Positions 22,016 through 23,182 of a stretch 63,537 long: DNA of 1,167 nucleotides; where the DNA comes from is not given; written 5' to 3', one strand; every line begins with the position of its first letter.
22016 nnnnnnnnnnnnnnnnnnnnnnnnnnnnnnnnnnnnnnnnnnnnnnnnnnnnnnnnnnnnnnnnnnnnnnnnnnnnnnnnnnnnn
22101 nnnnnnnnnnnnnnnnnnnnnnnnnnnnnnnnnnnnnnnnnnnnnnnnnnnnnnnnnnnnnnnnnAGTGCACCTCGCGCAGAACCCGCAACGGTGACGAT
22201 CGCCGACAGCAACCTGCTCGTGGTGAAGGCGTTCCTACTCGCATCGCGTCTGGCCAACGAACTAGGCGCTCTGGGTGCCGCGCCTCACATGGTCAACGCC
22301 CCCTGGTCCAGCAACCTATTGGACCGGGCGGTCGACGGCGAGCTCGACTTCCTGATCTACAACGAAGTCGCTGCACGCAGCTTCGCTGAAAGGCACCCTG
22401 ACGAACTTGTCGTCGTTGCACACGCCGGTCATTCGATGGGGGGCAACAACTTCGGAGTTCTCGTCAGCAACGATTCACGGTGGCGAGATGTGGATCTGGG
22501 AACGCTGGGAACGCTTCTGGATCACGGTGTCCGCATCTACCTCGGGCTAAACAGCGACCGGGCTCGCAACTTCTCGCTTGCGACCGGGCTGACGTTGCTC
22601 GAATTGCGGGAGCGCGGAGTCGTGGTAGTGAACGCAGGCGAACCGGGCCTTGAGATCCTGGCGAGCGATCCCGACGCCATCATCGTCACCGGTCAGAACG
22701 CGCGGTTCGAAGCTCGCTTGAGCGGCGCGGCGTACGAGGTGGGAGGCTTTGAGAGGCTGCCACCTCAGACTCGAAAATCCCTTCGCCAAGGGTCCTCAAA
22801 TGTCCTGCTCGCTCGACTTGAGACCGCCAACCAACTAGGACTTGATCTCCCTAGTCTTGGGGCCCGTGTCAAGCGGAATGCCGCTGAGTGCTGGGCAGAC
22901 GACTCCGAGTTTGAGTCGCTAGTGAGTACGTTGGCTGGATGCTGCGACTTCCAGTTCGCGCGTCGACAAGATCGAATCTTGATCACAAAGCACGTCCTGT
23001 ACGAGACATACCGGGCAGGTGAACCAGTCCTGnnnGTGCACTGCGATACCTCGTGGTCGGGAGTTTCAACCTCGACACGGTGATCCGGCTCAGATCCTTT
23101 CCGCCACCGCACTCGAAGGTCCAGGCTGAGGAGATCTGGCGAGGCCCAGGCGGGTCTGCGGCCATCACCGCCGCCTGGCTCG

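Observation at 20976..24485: IMPase-family phosphatase / TIR::binding-protein fusion / PfkB kinase / 2H phosphoesterase operon: candidate NAD-derived signal synthesis or editing module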

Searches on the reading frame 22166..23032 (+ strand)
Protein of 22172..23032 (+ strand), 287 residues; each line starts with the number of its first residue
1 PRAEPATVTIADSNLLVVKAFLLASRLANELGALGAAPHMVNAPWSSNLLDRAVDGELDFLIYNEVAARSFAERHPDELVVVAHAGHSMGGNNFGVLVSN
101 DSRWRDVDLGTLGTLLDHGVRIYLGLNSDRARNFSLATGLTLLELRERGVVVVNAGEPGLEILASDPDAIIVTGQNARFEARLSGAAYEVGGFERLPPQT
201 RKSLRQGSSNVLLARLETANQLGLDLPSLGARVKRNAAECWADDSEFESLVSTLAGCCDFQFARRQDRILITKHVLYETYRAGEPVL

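Call 20: search_solved_structures(query=A1, max_evalue=10, show_alignments=2)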
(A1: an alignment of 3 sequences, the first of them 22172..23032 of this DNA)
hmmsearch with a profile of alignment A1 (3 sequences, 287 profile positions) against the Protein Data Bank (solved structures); distinct sequences matched with E-value up to 10: 6.
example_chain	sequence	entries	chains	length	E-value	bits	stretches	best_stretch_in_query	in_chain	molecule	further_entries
4i62_A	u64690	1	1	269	0.0056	19.5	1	28-105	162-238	Amino acid ABC transporter, periplasmic amino acid-binding protein, putative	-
1q90_B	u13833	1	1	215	0.18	14.5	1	74-144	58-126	Cytochrome b6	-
6rqf_I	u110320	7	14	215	0.34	13.6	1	74-151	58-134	Cytochrome b6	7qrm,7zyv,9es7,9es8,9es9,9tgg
4jwy_A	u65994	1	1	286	0.53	13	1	42-109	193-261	Glutamate receptor ionotropic, NMDA 2D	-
3oek_A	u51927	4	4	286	0.53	13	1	42-109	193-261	Glutamate [NMDA] receptor subunit epsilon-4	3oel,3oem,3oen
7r0w_I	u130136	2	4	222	1.6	11.4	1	75-144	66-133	Cytochrome b6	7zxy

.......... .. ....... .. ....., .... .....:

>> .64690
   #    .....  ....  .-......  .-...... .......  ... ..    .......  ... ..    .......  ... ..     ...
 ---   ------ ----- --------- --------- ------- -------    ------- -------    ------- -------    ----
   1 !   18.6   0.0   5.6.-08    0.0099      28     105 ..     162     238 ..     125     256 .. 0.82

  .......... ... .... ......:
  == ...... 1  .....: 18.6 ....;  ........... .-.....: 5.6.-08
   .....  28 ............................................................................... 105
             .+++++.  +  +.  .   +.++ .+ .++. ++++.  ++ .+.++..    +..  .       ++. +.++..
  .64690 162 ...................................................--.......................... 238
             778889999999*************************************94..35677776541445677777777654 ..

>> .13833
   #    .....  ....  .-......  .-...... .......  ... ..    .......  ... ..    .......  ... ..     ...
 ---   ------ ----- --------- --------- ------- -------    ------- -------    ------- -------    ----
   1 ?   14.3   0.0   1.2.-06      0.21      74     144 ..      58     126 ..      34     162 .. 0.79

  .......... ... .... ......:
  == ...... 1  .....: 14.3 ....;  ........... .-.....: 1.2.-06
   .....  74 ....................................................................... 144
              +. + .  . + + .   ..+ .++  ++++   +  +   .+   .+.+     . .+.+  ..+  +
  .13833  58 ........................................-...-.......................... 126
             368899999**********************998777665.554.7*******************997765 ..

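Call 23: search_protein_families(library=pfam, proteins=[window:22172-23032:+], max_evalue=5)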
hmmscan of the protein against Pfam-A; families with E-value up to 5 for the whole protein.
window:22172-23032:+ (287 aa): 0 families

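Call 25: find_related_loci(query=A1, collection=genome_contigs, flank=10000)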
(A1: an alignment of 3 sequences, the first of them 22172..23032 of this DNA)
Query A1 (287 aa) in genome_contigs; peptide patterns used: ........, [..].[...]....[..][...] (x = any residue, [..] = any of these).
19 stretches matched a pattern, but none encodes a relative of the query by tblastn (E <= 1e-3).

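Call 27: search_protein_representatives(alignment_id=A1)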
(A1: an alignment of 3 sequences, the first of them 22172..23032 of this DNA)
Query: 3 sequences, 287 profile positions. Proteins with E-value up to 0.001 (for the whole library): 78; up to 1e-10: 69; up to 1e-30: 56. The best 78 are listed.
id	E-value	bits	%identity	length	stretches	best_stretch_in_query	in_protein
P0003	2.1e-147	506.6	-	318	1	1-287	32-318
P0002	3.2e-147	506.0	-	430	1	1-287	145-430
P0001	1.3e-144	497.4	-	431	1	1-287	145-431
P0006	1.7e-76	273.9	-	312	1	7-287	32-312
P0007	6.4e-75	268.7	-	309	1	8-287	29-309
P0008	7.1e-73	262.0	-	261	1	28-287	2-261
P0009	6.3e-72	258.9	-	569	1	4-286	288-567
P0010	8.1e-70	252.0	-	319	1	4-287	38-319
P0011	1.1e-69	251.6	-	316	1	4-287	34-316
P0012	1.2e-69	251.4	-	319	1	6-287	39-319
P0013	1.6e-60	221.4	-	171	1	119-287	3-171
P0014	1.1e-59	218.7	-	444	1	4-286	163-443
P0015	1.6e-58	214.9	-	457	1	1-286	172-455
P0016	1.1e-57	212.1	-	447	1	6-287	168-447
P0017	2.7e-55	204.3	-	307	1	6-287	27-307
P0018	6.0e-55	203.2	-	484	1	5-286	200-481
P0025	3.6e-52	194.0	-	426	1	9-285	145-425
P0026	5.6e-52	193.4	-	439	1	9-285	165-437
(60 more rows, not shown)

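Call 37: find_homologous_proteins(query=A4, max_evalue=0.00001)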
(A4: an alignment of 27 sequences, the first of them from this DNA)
Query A4 (27 sequences) (289 aa, profile of the alignment): 9 proteins with E <= 0.00001 among 8000 candidates.
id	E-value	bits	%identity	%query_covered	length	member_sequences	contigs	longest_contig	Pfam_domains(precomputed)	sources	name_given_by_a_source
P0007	3.2e-101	356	35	97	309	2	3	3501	-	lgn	-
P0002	1.5e-94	334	50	97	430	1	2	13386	PF13676.12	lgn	-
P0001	2.0e-85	304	100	100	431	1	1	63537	PF01582.26,PF13676.12,PF10137.15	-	-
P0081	8.4e-82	292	49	99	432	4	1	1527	PF13676.12,PF08937.17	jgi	-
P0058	1.2e-77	279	25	99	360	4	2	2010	PF01381.29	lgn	-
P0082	7.4e-77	276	26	99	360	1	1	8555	PF01381.29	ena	-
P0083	5.8e-76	273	27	99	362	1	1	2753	PF01381.29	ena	-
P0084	6.4e-72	260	28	100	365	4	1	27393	PF12844.14,PF01381.29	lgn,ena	-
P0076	5.3e-29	119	22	55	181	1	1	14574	-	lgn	-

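Call 38: find_encoding_contigs(protein=P0084, flank=8000, max_places=3)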
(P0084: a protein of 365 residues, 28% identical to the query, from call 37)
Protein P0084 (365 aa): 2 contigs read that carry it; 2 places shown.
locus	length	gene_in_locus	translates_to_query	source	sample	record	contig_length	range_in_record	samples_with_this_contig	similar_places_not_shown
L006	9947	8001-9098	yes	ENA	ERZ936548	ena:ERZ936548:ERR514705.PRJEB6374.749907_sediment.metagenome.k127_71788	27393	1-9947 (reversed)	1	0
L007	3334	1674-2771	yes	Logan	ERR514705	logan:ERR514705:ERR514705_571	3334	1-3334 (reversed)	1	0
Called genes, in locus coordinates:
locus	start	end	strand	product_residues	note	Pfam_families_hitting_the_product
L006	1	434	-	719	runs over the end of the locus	PF06986:F_T4SS_TraN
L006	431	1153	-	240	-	PF09673:TrbC_Ftype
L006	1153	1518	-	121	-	-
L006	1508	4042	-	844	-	PF11130:TraC_F_IV, PF10412:TrwB_AAD_bind (faint), PF12846:AAA_10, PF19044:P-loop_TraG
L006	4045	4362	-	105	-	PF09676:TraV (faint)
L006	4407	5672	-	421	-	PF03743:TrbI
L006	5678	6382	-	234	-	PF06586:TraK_N, PF23536:TraK_C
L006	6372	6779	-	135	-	PF05309:TraE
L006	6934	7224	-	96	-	PF07178:TraL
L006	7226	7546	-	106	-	PF04956:TrbC (weak)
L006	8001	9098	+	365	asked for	PF01381:HTH_3, PF12844:HTH_19 (faint)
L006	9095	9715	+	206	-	-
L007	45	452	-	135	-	PF05309:TraE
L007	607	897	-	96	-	PF07178:TraL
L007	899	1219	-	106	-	PF04956:TrbC (weak)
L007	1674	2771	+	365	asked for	PF01381:HTH_3, PF12844:HTH_19 (faint)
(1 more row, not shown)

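Call 39: find_encoding_contigs(protein=P0082, flank=8000, max_places=3)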
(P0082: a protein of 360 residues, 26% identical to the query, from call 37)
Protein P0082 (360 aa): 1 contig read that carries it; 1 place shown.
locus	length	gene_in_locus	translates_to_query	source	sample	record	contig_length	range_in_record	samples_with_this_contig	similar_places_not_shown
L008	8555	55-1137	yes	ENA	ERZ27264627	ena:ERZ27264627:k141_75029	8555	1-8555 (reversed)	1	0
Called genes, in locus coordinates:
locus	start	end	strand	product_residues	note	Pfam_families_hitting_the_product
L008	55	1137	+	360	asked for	PF01381:HTH_3 (weak)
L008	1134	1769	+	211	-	PF02834:LigT_PEase (faint)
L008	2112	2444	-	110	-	-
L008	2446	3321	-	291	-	PF00142:Fer4_NifH (weak), PF01656:CbiA, PF02374:ArsA_ATPase (weak), PF06564:CBP_BcsQ (faint), PF09140:MipZ (weak), PF10609:ParA, PF13614:AAA_31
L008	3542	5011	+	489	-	PF01051:Rep3_N, PF21205:Rep3_C, PF11638:DnaA_N (weak)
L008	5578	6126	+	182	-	PF01844:HNH, PF13395:HNH_4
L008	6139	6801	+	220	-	PF00239:Resolvase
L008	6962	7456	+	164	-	PF01527:HTH_Tnp_1 (weak)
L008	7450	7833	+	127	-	PF05717:TnpB_IS66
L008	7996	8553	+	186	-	?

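Call 40: find_encoding_contigs(protein=P0018, flank=8000, max_places=3)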
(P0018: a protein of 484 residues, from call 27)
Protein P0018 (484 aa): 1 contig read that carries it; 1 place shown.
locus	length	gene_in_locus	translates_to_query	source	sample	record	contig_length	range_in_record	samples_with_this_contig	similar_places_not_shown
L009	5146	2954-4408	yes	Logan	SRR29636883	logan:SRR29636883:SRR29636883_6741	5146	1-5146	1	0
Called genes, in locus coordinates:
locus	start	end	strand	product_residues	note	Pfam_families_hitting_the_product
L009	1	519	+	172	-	?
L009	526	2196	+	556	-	-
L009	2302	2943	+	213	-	PF00293:NUDIX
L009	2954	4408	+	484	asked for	PF13676:TIR_2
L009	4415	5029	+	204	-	-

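Call 43: find_encoding_contigs(protein=P0025, flank=6000, max_places=4)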
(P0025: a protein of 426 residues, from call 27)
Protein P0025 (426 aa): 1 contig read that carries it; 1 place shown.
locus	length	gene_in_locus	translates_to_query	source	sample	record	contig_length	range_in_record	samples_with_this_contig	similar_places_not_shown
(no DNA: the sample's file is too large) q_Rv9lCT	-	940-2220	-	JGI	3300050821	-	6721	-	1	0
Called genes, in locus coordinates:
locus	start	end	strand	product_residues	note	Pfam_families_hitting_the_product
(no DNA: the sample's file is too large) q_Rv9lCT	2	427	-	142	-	?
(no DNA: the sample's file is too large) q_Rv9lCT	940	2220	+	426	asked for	-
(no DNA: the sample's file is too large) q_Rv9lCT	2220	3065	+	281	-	PF00294:PfkB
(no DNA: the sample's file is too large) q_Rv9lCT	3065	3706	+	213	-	-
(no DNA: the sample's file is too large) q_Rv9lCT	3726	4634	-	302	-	PF00459:Inositol_P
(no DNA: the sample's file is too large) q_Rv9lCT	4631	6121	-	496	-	-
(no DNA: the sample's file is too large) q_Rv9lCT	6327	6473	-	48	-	-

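Call 44: find_encoding_contigs(protein=P0026, flank=6000, max_places=4)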
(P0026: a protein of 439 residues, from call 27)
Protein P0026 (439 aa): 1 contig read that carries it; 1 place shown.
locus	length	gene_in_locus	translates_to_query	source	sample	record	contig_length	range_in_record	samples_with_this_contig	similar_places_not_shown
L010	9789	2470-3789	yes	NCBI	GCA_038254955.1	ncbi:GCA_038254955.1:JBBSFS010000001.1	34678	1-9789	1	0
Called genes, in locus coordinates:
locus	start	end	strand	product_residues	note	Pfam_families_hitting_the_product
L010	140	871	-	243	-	-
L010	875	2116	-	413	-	-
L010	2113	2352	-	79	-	-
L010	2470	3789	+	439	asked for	-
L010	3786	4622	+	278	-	PF00294:PfkB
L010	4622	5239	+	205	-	-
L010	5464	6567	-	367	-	-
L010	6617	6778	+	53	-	-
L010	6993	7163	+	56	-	-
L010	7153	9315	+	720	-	-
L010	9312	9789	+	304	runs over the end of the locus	PF13814:Replic_Relax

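Call 45: find_encoding_contigs(protein=P0006, flank=6000, max_places=4)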
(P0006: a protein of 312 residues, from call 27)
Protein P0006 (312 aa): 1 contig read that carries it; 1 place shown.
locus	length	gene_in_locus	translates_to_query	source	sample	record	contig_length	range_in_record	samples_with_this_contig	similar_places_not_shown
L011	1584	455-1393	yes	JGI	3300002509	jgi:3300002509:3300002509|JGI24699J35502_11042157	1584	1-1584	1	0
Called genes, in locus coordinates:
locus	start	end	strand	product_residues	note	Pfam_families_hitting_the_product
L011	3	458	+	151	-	?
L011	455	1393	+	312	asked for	-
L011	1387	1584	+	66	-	?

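Call 49: predict_structure(alignment_id=A4)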
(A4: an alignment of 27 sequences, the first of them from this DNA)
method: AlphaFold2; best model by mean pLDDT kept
length: 289 residues; sequences in the alignment: 27
mean_pLDDT: 94.3   pTM: 0.89
mean pLDDT of the five models: 94.3, 93.8, 93.6, 93.1, 92.1
residues with pLDDT >= 90: 251; 70-90: 36; 50-70: 2; < 50: 0
segments of 3 or more residues with pLDDT < 50: none
pLDDT, mean of each block of 10 residues (from residue 1): 83 96 98 97 94 98 97 96 97 91 94 92 94 93 96 95 95 94 93 89 93 98 97 98 97 97 88 95 89
secondary structure, 60 per line:
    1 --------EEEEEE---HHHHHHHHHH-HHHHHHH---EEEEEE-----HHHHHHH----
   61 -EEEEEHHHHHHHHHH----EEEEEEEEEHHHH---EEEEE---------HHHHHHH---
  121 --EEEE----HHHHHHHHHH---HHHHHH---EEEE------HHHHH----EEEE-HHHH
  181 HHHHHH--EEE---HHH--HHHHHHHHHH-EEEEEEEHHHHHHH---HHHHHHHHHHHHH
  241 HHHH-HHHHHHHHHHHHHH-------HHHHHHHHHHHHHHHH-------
elements in order: E9-14 H18-27 H29-35 E39-44 H50-56 E62-66 H67-76 E81-89 H90-93 E97-101 H111-117 E123-126 H131-140 H144-149 E153-156 H163-167 E172-175 H177-186 E189-191 H200-209 E211-217 H218-224 H228-244 H246-259 H267-282

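Call 53: fold_search(model_id=the predicted structure, library=pdb)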
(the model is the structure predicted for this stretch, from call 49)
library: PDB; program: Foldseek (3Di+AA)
matches with E <= 10: 1514; with E <= 0.001: 584
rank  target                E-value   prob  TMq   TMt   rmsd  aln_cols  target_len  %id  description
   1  3ksj                  4.4e-11  1.00  0.66  0.66   4.2       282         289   14  The alkanesulfonate-binding protein SsuA from Xabthomonas axonopodis pv. citri bound to MES (released 2010-10-13)
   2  4esw_A                6.3e-11  1.00  0.58  0.50  11.1       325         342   10  Crystal structure of C. albicans Thi5 H66G mutant (released 2012-09-19)
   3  3ksx                  1.7e-10  1.00  0.60  0.60  11.7       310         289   14  The alkanesulfonate-binding protein SsuA from Xanthomonas axonopodis pv. citri bound to MOPS (released 2010-10-13)
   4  4esx_B                2.0e-10  1.00  0.57  0.54  11.2       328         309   10  Crystal structure of C. albicans Thi5 complexed with PLP (released 2012-09-19)
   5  2x26_B                2.5e-10  1.00  0.65  0.64   4.1       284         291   14  Crystal structure of the periplasmic aliphatic sulphonate binding protein SsuA from Escherichia coli (released 2010-04-14)
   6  7an7_A                2.5e-10  1.00  0.48  0.49  11.7       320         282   18  Enzyme of biosynthetic pathway (released 2022-04-20)
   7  4esx_A                3.4e-10  1.00  0.60  0.57   5.1       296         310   10  Crystal structure of C. albicans Thi5 complexed with PLP (released 2012-09-19)
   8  4h6d_C                3.6e-10  1.00  0.65  0.57   4.9       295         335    9  Crystal structure of PLP-soaked HMP synthase Thi5 from S. cerevisiae (released 2012-10-17)
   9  4h6d_B                3.6e-10  1.00  0.63  0.57   4.9       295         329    9  Crystal structure of PLP-soaked HMP synthase Thi5 from S. cerevisiae (released 2012-10-17)
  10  4h6d_D                4.1e-10  1.00  0.64  0.57   4.9       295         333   10  Crystal structure of PLP-soaked HMP synthase Thi5 from S. cerevisiae (released 2012-10-17)
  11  4h67_C                4.4e-10  1.00  0.56  0.49  11.6       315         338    9  Crystal structure of HMP synthase Thi5 from S. cerevisiae (released 2012-10-17)
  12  7ywc_A                4.9e-10  1.00  0.49  0.49  11.8       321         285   17  Enzyme of biosynthetic pathway (released 2022-10-26)
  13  2x26_A                5.2e-10  1.00  0.67  0.63   3.8       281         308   14  Crystal structure of the periplasmic aliphatic sulphonate binding protein SsuA from Escherichia coli (released 2010-04-14)
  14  4h6d_G                5.6e-10  1.00  0.64  0.57   4.9       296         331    9  Crystal structure of PLP-soaked HMP synthase Thi5 from S. cerevisiae (released 2012-10-17)
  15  4h6d_E                5.9e-10  1.00  0.63  0.61   4.6       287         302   10  Crystal structure of PLP-soaked HMP synthase Thi5 from S. cerevisiae (released 2012-10-17)
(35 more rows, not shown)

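Call 85: search_protein_families(library=pfam, proteins=[L009:526-2196:+, L010:5464-6567:-, L010:875-2116:-, L010:7153-9315:+], max_evalue=0.05)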
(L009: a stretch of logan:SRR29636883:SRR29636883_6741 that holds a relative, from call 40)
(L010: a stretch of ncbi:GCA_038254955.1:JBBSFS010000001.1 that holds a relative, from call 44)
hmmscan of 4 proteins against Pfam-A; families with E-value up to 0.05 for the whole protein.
L009:526-2196:+ (556 aa): 3 families
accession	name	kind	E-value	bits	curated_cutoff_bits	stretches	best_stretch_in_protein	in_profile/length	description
PF07695.17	7TMR-DISM_7TM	-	0.0053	17.1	29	0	416-485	84-149/205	7TM diverse intracellular signalling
PF03203.19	MerC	-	0.019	16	27.6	0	295-340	20-65/108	MerC mercury resistance protein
PF13567.11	DUF4131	-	0.03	14.5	31.6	0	291-340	15-62/165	Domain of unknown function (DUF4131)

L010:5464-6567:- (367 aa): 0 families

L010:875-2116:- (413 aa): 0 families

L010:7153-9315:+ (720 aa): 4 families
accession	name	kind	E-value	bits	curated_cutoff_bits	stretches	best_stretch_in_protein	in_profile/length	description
PF20703.3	nSTAND1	-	9.8e-05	22.6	27.1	1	295-365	13-88/379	Novel STAND NTPase 1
PF01935.23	DUF87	-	0.00085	19.9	23.2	1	304-378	9-81/220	Helicase HerA, central domain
PF02534.20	T4SS-DNA_transf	-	0.0046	16.3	20.1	0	318-381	45-105/468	Type IV secretory system Conjugative DNA transfer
PF10412.15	TrwB_AAD_bind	-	0.045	13.1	20.5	0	308-360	6-58/387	Type IV secretion-system coupling protein DNA-binding domain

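Call 98: search_protein_families(library=pfam, proteins=[L009:2302-2943:+], max_evalue=0.01)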
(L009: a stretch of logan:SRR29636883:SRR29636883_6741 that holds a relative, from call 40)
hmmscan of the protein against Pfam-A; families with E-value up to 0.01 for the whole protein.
L009:2302-2943:+ (213 aa): 2 families
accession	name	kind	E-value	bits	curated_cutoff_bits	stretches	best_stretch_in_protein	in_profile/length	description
PF00293.34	NUDIX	-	9.2e-11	42.3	21.1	1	36-152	6-119/134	NUDIX domain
PF23249.1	KH_PARP14_3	-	0.0013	18.9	28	1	70-108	9-49/61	PARP14, third type I KH domain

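Call 99: search_dna_similar(query=window:22172-23032:+, collection=plasmids, mode=protein, max_evalue=0.001, max_rows=25)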
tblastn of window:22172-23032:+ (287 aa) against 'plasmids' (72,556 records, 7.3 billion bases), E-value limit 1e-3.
No match.
